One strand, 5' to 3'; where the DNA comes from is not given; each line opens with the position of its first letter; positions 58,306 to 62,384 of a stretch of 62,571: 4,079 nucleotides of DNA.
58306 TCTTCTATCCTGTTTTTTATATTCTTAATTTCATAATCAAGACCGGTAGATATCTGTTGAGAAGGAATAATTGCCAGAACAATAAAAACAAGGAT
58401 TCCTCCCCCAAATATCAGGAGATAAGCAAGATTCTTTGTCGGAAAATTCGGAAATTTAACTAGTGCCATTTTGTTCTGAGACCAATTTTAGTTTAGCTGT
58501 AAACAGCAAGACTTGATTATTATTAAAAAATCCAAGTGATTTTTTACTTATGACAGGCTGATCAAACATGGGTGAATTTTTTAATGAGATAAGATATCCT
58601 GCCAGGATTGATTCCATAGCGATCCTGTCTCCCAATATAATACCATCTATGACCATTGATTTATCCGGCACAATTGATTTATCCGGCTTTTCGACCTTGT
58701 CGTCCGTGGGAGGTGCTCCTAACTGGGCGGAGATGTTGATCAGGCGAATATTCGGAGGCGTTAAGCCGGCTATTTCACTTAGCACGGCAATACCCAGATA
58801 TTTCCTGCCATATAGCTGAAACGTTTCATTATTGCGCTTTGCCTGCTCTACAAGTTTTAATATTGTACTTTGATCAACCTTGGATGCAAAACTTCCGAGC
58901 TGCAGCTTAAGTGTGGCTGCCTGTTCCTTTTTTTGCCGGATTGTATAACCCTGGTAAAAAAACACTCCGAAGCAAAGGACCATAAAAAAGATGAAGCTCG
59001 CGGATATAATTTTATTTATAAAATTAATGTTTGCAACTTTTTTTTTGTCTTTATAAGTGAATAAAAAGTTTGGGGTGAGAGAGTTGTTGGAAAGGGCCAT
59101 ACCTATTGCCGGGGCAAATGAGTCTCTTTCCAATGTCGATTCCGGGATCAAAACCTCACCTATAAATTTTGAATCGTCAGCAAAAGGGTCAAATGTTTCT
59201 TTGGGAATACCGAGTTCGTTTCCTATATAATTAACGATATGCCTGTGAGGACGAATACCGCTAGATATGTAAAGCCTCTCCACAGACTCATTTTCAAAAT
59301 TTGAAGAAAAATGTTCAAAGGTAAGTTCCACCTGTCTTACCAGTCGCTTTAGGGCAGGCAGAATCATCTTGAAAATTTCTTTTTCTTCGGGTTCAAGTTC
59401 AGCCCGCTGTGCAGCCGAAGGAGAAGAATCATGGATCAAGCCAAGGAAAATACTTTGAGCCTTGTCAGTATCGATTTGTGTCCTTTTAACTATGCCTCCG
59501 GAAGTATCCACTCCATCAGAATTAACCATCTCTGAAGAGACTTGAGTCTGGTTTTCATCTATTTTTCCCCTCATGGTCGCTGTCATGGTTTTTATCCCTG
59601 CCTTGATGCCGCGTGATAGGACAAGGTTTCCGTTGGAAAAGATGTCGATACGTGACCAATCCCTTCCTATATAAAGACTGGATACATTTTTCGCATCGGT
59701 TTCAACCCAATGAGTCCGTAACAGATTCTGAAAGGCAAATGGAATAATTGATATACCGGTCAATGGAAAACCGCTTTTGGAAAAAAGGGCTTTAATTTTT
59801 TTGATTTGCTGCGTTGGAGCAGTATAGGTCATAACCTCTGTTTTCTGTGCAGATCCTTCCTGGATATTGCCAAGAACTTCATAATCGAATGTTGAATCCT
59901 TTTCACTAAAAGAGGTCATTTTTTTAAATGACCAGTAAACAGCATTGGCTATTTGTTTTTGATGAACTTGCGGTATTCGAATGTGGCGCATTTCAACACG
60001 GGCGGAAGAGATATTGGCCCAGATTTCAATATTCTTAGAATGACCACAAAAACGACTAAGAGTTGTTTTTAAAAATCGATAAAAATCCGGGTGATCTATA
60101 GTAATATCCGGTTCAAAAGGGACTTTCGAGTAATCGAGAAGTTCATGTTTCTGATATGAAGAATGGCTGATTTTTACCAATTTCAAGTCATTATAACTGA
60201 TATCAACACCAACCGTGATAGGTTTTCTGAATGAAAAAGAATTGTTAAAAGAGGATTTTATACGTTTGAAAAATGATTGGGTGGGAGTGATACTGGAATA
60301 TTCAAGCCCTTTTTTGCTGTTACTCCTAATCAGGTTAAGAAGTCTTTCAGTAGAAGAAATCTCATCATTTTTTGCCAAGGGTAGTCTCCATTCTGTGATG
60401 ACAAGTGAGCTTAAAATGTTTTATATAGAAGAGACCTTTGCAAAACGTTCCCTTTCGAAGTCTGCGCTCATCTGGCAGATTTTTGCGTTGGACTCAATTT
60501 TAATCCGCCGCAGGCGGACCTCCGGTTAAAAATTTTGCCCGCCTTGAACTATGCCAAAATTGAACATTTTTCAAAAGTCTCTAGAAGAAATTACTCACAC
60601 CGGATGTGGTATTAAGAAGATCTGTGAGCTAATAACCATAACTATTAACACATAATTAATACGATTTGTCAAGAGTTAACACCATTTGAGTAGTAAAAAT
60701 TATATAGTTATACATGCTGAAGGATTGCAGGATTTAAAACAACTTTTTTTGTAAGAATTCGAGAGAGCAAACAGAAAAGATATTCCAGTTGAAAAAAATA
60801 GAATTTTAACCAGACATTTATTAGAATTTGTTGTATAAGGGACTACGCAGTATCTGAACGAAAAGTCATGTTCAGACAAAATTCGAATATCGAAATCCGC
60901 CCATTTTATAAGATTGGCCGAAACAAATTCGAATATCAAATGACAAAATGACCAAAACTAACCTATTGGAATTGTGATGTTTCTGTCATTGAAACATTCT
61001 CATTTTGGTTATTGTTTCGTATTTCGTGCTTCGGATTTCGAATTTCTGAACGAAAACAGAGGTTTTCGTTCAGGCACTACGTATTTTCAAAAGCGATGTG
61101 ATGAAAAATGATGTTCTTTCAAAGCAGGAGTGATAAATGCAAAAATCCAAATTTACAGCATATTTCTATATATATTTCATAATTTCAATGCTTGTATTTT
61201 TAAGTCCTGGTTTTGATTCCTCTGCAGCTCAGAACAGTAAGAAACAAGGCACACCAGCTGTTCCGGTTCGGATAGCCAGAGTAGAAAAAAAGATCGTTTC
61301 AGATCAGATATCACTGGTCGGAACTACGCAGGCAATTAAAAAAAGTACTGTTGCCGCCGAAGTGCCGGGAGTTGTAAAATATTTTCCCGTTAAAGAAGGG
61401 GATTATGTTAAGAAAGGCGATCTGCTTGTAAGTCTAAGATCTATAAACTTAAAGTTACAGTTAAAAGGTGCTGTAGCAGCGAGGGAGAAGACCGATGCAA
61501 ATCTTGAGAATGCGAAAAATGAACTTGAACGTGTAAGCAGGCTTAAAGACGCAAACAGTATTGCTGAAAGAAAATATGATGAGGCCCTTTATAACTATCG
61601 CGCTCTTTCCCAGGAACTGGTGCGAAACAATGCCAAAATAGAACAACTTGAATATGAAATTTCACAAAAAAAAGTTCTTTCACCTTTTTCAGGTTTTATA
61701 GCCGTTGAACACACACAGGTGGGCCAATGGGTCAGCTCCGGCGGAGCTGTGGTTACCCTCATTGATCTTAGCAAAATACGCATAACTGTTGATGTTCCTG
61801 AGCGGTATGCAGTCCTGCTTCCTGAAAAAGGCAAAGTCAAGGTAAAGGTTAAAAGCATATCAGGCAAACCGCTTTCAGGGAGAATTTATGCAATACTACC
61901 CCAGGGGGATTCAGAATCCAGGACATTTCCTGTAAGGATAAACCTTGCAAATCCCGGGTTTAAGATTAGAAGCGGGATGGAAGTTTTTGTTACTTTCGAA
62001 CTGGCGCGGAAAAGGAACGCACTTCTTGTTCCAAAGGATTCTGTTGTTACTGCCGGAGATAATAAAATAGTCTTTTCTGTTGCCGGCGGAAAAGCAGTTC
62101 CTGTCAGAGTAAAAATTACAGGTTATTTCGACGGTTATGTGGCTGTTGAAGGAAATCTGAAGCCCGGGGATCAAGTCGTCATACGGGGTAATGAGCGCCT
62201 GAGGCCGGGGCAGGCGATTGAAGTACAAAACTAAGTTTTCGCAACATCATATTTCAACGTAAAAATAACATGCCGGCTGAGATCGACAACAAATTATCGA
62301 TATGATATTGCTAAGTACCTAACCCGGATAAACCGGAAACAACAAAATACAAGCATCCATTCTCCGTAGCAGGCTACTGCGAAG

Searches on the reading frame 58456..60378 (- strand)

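Call 24: search_protein_families(library=pfam, proteins=[window:58456-60378:-], max_evalue=0.001)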
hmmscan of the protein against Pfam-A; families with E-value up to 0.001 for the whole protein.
window:58456-60378:- (640 aa): 1 family
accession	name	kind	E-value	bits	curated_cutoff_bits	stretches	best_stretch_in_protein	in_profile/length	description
PF11104.14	PilM_2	-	7.4e-13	48.6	27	1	57-269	1-219/340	Type IV pilus assembly protein PilM;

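Call 74: search_protein_families(library=ncbifam, proteins=[window:58456-60378:-], max_evalue=0.00001)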
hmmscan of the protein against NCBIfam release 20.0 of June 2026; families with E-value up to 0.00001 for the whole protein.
window:58456-60378:- (640 aa): 2 families
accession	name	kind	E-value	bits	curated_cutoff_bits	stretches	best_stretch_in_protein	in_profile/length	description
TIGR01175.1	pilM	subfamily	3.1e-20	72.5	133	1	52-429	2-345/348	type IV pilus assembly protein PilM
NF045709.1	Amuc_1101_fam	equivalog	1.5e-08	34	650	0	116-268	69-215/608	Amuc_1101 family PilM-like pilus complex protein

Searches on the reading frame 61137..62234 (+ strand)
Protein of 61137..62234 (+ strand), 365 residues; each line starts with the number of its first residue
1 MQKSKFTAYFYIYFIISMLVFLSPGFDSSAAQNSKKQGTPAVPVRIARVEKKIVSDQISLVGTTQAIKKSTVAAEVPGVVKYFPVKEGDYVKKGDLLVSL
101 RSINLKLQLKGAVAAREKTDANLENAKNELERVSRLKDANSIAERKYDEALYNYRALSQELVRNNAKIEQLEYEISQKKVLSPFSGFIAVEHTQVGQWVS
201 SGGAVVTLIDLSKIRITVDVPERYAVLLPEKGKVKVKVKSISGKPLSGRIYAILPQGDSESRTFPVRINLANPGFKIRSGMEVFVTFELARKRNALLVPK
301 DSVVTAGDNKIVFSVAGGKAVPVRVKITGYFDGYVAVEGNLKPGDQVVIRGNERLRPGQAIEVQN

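Call 24: search_protein_families(library=pfam, proteins=[window:61137-62234:+], max_evalue=0.001)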
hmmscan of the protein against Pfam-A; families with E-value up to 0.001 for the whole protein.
window:61137-62234:+ (365 aa): 4 families
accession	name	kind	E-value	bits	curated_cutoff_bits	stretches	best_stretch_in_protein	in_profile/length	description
PF16576.10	HlyD_D23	-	6.1e-26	91.5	30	1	55-281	3-212/214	Barrel-sandwich domain of CusB or HlyD membrane-fusion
PF13437.12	HlyD_3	-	7.6e-21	75.3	22.2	1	180-273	2-96/106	HlyD family secretion protein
PF13533.13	Biotin_lipoyl_2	-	2e-07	31.1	29.8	1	71-100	2-31/32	Biotin-lipoyl like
PF11657.13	Activator-TraM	-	0.00092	19.6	24.4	0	79-168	7-94/142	Transcriptional activator TraM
